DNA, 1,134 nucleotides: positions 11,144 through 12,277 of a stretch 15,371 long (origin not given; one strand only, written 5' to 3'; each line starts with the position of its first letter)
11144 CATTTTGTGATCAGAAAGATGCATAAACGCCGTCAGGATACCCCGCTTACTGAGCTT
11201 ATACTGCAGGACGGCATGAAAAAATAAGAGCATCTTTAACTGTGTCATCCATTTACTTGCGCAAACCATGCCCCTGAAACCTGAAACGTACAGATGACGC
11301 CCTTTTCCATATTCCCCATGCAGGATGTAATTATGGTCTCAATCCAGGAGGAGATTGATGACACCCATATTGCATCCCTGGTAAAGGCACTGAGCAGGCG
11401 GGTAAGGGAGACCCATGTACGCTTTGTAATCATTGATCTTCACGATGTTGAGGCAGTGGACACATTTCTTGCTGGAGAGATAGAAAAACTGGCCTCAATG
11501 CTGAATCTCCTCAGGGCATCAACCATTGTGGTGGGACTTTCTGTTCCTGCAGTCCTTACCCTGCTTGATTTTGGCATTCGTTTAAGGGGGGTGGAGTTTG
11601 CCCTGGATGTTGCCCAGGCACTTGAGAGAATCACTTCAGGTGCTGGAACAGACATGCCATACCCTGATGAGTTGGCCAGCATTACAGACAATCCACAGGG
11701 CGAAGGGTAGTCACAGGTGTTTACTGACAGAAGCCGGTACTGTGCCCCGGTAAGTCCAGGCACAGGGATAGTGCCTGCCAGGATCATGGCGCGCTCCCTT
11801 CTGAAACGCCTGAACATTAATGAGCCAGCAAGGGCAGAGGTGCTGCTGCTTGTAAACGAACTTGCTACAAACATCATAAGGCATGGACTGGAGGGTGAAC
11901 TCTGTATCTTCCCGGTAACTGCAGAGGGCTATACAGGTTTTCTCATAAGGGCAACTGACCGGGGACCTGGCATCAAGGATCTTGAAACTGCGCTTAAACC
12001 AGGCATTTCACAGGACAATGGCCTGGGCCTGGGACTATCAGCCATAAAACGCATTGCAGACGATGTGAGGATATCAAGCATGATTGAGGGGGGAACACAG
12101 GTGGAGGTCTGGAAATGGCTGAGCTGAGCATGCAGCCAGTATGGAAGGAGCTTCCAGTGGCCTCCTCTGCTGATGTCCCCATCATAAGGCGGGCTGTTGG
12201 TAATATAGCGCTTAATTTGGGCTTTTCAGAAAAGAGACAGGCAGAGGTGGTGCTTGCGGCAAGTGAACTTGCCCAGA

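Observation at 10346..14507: Stressosome-type five-gene operon with no sigma-B partner-switching genes and an atypical output end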

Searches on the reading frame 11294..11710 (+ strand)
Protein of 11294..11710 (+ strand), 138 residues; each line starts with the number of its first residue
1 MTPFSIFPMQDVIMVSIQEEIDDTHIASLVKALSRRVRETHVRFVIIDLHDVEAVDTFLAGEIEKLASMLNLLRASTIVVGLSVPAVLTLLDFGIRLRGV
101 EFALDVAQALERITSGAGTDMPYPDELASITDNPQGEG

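Call 3: search_protein_families(library=pfam, proteins=[window:11294-11710:+], max_evalue=0.01)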
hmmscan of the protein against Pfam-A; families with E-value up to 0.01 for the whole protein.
window:11294-11710:+ (138 aa): 2 families
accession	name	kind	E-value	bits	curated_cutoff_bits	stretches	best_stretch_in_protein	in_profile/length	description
PF01740.26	STAS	-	4.4e-09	36.5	22.6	1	11-94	9-91/106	STAS domain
PF04016.18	DUF364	-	0.0091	16.1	23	0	69-120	81-135/147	Putative heavy-metal chelation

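Call 6: search_protein_families(library=ncbifam, proteins=[window:11294-11710:+], max_evalue=0.01)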
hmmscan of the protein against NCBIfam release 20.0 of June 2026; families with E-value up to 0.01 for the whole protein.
window:11294-11710:+ (138 aa): 3 families
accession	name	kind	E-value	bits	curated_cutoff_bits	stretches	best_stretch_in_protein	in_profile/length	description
NF052652.1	YtvA_fam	equivalog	1e-08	35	250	1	9-110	141-243/243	YtvA family blue-light photoreceptor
TIGR02886.1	spore_II_AA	equivalog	0.0032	17.5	114.75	1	9-63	6-60/106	anti-sigma F factor antagonist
TIGR00377.1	ant_ant_sig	superfamily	0.0063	16.4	53.45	1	10-83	11-84/108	anti-sigma factor antagonist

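Call 32: search_solved_structures(query=window:11294-11710:+, max_evalue=0.01, show_alignments=3)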
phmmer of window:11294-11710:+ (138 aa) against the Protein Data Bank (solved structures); distinct sequences matched with E-value up to 0.01: 10.
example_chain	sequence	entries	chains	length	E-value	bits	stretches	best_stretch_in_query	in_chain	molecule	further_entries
6qcm_A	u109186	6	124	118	4.3e-15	59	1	6-115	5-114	RsbS protein | RsbT antagonist protein RsbS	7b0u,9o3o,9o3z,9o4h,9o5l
9o4r_a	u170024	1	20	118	6.3e-15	58.5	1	6-115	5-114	RsbT antagonist protein RsbS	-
6jhk_A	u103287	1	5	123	7.2e-15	58.3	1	6-114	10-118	RsbS negative regulator of sigma-B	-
2vy9_A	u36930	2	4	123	1.9e-08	37.6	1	6-115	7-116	ANTI-SIGMA-FACTOR ANTAGONIST | ANTI-SIGMA-FACTOR ANTAGONIST (STAS) DOMAIN PROTEIN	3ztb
3zxn_A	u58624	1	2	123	3.7e-08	36.6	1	6-115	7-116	ANTI-SIGMA-FACTOR ANTAGONIST (STAS) DOMAIN PROTEIN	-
7o0i_B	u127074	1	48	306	1.3e-06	31.6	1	8-112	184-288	Anti-anti-sigma factor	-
7o0i_a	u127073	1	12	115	2.2e-05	27.7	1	4-108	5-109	RsbS, negative regulator of sigma-B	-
6qcm_AB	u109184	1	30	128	0.004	20.4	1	20-112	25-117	RsbR protein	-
6qcm_CB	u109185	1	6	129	0.004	20.3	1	20-112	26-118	RsbR protein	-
6qcm_CD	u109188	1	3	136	0.0046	20.1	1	19-112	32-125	RsbR protein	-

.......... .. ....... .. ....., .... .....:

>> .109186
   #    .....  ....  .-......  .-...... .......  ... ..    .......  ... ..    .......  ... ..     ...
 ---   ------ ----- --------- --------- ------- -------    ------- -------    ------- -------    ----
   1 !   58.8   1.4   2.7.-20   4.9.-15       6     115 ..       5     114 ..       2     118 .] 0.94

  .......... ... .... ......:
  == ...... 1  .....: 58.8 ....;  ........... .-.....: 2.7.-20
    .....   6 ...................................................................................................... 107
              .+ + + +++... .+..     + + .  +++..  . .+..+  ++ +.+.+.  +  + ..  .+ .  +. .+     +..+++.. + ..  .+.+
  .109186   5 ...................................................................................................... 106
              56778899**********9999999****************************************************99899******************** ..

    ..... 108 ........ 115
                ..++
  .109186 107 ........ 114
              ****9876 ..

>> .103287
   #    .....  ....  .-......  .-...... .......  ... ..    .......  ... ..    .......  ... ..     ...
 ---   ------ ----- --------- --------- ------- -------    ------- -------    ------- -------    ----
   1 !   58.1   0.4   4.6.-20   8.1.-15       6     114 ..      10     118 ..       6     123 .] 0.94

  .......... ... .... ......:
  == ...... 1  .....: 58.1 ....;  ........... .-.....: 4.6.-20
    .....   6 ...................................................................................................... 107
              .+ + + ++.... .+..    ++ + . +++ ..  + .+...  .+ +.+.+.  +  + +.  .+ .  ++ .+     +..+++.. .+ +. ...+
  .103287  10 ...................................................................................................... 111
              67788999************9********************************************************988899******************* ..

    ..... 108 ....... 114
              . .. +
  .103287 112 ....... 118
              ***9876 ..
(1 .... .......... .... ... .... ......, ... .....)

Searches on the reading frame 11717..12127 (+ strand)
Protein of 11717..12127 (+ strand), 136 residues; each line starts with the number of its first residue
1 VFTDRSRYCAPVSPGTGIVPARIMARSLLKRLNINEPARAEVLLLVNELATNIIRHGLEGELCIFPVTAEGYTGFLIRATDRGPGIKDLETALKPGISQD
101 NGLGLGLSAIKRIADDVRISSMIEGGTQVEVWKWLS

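Call 3: search_protein_families(library=pfam, proteins=[window:11717-12127:+], max_evalue=0.01)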
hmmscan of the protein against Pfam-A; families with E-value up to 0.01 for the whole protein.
window:11717-12127:+ (136 aa): 2 families
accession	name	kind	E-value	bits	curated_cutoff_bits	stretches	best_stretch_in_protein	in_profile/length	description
PF13581.12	HATPase_c_2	-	1.4e-13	51.4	27.4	1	20-131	10-125/127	Histidine kinase-like ATPase domain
PF02518.31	HATPase_c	-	8e-08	33.1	26.4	1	43-132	7-106/111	Histidine kinase-, DNA gyrase B-, and HSP90-like ATPase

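Call 6: search_protein_families(library=ncbifam, proteins=[window:11717-12127:+], max_evalue=0.01)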
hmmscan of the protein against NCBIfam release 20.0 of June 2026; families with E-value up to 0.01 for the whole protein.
window:11717-12127:+ (136 aa): 3 families
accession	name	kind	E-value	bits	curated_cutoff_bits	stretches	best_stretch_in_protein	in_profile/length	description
TIGR01925.2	spIIAB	equivalog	1.5e-12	47.6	135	1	21-134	17-135/137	anti-sigma F factor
NF041045.1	RsbA_anti_sig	subfamily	2.9e-10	39.9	210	1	17-131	190-300/303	anti-sigma factor RsbA family regulatory protein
NF007004.0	PRK09467.1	equivalog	0.0041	16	415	1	46-132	339-433/440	two-component system sensor histidine kinase EnvZ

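Call 33: search_solved_structures(query=window:11717-12127:+, max_evalue=0.01, show_alignments=2)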
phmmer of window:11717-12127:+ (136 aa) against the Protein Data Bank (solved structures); distinct sequences matched with E-value up to 0.01: 4.
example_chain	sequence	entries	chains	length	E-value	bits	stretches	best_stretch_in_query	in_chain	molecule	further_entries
1til_A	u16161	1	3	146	0.00017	25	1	21-133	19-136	Anti-sigma F factor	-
1l0o_A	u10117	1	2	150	0.00018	24.9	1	21-133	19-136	Anti-sigma F factor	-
1th8_A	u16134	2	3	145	0.00021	24.7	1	21-131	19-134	Anti-sigma F factor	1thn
1tid_A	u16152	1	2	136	0.00021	24.7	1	21-130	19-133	Anti-sigma F factor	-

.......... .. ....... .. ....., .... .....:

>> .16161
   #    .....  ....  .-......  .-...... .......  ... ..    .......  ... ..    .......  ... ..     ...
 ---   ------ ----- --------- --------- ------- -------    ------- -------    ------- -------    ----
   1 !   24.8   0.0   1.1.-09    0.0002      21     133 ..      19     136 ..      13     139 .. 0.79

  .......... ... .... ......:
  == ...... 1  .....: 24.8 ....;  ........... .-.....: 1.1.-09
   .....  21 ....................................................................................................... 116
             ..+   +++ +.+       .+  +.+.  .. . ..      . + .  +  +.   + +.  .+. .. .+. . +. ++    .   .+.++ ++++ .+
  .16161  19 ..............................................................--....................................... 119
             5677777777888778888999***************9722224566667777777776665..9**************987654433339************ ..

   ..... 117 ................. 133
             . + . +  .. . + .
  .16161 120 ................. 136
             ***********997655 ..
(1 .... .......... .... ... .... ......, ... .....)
